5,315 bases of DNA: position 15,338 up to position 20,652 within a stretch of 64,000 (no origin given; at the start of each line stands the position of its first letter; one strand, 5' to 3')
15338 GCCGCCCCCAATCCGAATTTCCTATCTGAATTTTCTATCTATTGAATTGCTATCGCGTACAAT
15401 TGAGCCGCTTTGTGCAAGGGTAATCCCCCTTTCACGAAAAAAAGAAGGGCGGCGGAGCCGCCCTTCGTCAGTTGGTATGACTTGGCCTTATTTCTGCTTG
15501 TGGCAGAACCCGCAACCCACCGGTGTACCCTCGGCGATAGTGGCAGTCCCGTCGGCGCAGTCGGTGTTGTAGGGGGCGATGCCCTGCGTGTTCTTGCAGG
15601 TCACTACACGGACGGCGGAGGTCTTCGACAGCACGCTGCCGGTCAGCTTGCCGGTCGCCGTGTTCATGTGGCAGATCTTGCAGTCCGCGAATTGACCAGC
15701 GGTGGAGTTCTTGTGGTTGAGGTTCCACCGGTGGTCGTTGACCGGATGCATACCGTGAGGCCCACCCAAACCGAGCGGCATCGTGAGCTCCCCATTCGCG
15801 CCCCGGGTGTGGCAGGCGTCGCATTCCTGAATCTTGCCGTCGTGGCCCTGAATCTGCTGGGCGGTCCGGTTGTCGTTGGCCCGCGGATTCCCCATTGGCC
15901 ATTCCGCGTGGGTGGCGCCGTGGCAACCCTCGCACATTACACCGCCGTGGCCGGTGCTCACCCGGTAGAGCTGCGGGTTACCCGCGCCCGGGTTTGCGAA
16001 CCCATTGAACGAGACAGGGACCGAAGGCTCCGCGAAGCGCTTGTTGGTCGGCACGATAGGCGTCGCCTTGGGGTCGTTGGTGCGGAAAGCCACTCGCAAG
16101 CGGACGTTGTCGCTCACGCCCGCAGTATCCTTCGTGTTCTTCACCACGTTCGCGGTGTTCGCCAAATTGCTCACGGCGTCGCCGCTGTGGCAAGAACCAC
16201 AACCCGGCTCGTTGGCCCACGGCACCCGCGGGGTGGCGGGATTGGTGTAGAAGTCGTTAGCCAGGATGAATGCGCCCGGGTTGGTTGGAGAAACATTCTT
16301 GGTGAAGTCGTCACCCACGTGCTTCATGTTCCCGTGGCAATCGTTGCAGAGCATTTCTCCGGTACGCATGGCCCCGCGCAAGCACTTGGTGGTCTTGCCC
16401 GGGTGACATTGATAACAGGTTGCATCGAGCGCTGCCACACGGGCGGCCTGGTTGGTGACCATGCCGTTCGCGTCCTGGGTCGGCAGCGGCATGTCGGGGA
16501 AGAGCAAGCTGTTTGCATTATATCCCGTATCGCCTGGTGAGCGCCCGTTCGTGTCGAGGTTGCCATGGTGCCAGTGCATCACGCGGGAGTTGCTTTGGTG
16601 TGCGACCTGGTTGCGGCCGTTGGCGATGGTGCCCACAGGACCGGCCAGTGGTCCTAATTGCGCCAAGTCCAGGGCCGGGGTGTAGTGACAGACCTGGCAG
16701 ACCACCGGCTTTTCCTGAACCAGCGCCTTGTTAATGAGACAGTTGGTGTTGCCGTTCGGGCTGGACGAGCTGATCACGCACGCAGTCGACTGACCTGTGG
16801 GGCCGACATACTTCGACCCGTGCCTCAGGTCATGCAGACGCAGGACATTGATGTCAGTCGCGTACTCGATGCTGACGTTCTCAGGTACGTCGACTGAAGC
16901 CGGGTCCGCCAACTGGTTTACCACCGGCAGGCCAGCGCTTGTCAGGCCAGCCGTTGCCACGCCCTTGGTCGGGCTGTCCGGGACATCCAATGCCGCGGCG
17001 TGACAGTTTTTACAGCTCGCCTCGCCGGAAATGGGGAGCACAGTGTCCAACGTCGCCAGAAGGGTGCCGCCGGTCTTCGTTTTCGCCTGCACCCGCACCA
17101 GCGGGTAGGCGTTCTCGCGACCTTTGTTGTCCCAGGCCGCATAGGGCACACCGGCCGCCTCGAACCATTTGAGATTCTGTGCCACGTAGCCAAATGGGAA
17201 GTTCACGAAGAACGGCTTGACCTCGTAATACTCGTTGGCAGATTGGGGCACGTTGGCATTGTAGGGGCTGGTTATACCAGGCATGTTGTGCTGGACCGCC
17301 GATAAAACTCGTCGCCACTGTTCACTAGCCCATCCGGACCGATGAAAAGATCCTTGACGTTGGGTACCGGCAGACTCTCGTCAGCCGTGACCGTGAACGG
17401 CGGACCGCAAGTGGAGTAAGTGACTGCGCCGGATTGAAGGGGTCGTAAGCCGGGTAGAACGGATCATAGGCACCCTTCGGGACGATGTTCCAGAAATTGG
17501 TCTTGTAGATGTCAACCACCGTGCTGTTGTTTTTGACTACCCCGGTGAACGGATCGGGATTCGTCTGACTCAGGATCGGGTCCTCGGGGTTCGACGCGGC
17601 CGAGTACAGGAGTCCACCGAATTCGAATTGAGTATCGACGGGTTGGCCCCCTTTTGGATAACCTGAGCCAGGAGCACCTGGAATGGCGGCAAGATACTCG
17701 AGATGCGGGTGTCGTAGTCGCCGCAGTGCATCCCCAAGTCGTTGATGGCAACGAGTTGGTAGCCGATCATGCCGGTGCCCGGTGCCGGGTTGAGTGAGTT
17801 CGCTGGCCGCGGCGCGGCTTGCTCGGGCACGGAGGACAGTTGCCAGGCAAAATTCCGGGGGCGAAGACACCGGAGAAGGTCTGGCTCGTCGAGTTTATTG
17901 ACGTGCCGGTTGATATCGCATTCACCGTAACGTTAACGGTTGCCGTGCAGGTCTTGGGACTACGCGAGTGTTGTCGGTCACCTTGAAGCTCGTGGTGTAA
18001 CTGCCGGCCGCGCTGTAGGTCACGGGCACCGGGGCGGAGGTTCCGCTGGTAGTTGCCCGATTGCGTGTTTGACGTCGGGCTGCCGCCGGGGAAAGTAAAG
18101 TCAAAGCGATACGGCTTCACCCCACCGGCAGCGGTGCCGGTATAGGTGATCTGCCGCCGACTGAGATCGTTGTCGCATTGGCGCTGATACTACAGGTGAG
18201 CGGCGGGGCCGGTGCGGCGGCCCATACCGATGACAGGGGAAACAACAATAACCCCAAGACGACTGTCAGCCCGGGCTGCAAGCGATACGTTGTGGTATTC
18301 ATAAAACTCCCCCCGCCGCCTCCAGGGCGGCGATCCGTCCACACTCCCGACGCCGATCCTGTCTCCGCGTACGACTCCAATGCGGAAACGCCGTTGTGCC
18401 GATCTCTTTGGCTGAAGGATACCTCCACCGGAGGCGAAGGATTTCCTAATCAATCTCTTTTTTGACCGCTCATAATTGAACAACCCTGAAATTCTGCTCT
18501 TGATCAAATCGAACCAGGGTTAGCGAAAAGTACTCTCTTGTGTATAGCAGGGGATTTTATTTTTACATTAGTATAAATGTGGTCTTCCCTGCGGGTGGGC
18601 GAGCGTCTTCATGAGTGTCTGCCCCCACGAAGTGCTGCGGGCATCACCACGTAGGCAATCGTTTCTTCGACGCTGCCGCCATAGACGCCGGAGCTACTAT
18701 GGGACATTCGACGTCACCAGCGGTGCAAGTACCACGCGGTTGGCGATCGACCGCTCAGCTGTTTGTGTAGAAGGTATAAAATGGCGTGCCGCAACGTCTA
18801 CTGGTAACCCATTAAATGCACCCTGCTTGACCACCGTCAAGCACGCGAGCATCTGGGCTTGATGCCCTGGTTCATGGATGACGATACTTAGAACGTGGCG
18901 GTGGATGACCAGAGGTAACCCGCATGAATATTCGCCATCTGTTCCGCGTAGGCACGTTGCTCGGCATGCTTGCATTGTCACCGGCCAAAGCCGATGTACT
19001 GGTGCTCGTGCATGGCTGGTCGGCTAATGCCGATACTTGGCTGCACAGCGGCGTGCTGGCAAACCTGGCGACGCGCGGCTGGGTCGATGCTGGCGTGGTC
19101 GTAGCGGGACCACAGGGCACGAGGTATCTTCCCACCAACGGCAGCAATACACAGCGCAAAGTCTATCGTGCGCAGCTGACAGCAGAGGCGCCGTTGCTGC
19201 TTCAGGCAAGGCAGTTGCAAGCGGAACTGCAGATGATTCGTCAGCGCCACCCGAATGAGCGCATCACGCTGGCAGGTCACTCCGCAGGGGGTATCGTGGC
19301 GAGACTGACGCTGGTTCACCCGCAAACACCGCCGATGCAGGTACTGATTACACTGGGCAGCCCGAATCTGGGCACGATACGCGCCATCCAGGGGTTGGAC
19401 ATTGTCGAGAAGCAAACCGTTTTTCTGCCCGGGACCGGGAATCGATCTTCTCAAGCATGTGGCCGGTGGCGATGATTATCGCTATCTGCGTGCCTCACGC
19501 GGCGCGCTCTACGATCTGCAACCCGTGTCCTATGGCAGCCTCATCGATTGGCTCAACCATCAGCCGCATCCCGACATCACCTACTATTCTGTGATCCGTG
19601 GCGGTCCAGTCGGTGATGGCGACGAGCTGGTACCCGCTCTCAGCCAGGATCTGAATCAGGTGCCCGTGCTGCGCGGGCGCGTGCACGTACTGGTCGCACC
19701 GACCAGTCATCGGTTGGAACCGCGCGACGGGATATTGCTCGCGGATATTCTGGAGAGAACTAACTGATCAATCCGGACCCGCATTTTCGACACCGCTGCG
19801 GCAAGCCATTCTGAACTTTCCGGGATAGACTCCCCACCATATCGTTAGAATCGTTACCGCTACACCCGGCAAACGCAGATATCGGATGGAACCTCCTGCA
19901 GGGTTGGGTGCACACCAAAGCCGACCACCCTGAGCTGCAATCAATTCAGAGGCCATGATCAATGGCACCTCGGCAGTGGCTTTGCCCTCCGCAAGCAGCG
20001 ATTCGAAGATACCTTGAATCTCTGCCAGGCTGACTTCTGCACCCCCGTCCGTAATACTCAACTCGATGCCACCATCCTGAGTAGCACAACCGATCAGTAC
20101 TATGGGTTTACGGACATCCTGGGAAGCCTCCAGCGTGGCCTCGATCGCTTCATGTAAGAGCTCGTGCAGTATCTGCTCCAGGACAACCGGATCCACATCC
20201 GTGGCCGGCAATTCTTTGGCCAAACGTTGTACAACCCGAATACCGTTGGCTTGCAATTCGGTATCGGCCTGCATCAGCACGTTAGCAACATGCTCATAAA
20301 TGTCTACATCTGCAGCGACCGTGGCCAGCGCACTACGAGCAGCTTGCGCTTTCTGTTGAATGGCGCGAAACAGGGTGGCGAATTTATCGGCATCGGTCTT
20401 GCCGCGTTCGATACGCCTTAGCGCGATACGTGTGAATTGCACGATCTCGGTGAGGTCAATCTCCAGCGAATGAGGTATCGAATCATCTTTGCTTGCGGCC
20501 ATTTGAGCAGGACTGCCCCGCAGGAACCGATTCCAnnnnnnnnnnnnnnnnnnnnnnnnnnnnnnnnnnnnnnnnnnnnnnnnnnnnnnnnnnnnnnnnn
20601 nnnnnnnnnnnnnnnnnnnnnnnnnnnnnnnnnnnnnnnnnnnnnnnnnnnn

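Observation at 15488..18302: ~940-aa exported PKD-domain + nine-haem c-type cytochrome, a candidate extracellular or periplasmic electron conduit, with its N-terminal third shredded by frame breaks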

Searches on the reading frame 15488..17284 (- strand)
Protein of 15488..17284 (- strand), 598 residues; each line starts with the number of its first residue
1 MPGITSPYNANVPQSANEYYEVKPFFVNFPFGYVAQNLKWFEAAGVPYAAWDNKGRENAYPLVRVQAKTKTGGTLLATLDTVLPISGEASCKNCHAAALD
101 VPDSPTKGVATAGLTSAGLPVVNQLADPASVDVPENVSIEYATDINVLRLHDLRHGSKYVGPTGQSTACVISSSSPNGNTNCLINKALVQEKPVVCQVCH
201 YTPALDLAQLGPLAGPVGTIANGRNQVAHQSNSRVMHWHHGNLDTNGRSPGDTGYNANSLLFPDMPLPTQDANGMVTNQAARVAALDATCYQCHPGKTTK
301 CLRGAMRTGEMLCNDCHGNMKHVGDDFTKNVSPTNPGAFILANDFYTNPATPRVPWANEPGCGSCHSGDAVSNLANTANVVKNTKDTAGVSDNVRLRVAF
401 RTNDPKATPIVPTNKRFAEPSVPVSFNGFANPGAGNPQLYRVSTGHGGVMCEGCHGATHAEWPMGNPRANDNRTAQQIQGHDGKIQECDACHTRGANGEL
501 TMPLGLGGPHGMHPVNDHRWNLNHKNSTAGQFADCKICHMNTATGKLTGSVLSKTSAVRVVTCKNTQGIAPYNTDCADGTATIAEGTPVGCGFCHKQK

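Call 5: search_protein_families(library=pfam, proteins=[window:15488-17284:-], max_evalue=1)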
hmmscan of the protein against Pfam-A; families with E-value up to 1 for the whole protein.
window:15488-17284:- (598 aa): 6 families
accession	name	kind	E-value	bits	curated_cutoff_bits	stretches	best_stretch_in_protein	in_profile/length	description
PF14522.11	Cytochrome_C7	-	4.8e-10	39.6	24.8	3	282-366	8-66/67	Cytochrome c7 and related cytochrome c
PF14537.11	Cytochrom_c3_2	-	0.00012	22.9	25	1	286-369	5-67/79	Cytochrome c3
PF09699.15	Paired_CXXCH_1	-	0.013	15.6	20.6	0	280-297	22-39/41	Doubled CXXCH motif (Paired_CXXCH_1)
PF01744.25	GLTT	-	0.14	12.4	21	1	105-120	3-18/28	GLTT repeat (6 copies)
PF21563.3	Mcp40H-20_sensor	-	0.34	11.7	27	1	77-98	77-98/112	Methyl-accepting chemotaxis sensory transducer, class 40H, sensor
PF18551.6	TackOD1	-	0.53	10.2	32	1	290-331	107-145/188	Thaumarchaeal output domain 1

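Call 6: search_protein_families(library=ncbifam, proteins=[window:15488-17284:-], max_evalue=1)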
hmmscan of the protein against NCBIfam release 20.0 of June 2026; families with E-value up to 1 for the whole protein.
window:15488-17284:- (598 aa): 0 families

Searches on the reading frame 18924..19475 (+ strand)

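Call 34: search_protein_families(library=pfam, proteins=[window:18924-19475:+], max_evalue=0.001)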
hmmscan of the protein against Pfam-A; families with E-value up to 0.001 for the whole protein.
window:18924-19475:+ (183 aa): 8 families
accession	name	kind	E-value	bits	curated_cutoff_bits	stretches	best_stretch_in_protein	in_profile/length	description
PF07819.20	PGAP1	-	3.8e-08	33.8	24.3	1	102-152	80-133/233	PGAP1-like alpha/beta domain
PF05057.20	DUF676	-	2.3e-06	27.7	20.3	1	26-156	8-133/217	Putative serine esterase (DUF676)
PF12697.13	Abhydrolase_6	-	5.7e-06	27.6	26.3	1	26-132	1-83/217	Alpha/beta hydrolase family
PF00561.26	Abhydrolase_1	-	7.2e-06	26.3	25.8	1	25-147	2-105/245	alpha/beta hydrolase fold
PF01764.32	Lipase_3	-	7.7e-06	26.3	22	1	89-153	43-109/140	Lipase (class 3)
PF12146.15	Hydrolase_4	-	4.3e-05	23.4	27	1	98-149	62-111/239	Serine aminopeptidase, S33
PF06259.18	Abhydrolase_8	-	0.0006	19.9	20.5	0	95-154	91-150/178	Alpha/beta hydrolase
PF02089.21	Palm_thioest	-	0.00062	20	26.8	1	94-153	57-115/254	Palmitoyl protein thioesterase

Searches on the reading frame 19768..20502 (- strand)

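Call 34: search_protein_families(library=pfam, proteins=[window:19768-20502:-], max_evalue=0.001)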
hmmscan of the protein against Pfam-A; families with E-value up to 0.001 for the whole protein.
window:19768-20502:- (244 aa): 1 family
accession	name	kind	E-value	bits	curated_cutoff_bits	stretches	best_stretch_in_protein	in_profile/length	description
PF02518.31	HATPase_c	-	8.3e-06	26.7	26.4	1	104-212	2-108/111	Histidine kinase-, DNA gyrase B-, and HSP90-like ATPase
